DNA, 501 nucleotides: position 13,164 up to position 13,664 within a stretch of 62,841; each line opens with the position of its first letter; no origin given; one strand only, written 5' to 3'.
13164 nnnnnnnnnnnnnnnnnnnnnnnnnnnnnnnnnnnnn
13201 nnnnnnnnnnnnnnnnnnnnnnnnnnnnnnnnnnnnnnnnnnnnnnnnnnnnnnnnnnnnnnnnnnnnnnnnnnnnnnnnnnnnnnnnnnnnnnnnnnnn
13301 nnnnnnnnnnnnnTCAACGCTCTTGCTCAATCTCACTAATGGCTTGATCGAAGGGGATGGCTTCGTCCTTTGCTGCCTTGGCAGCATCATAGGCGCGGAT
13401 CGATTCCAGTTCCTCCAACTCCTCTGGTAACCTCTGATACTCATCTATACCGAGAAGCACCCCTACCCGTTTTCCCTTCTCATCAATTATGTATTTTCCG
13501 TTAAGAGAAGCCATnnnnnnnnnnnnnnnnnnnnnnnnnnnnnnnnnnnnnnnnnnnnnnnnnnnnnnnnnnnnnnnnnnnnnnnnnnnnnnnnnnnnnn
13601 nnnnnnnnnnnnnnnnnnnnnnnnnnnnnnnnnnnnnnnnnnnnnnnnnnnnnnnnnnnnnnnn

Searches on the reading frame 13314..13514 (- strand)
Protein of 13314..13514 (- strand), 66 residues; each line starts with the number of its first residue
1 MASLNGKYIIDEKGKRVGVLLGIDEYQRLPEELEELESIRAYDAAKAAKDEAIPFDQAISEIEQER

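Call 3: search_protein_families(library=pfam, proteins=[window:13314-13514:-], max_evalue=1)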
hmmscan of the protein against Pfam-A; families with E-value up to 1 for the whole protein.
window:13314-13514:- (66 aa): 3 families
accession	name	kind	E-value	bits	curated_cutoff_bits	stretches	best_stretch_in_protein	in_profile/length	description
PF02604.26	PhdYeFM_antitox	-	1.3e-05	25.3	29.8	1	6-51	23-69/74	Antitoxin Phd_YefM, type II toxin-antitoxin system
PF18506.7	RelB-like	-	4.1e-05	23.7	27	1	5-34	3-32/62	RelB Antitoxin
PF05239.21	PRC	-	0.11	12.9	21.2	1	3-23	8-28/78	PRC-barrel domain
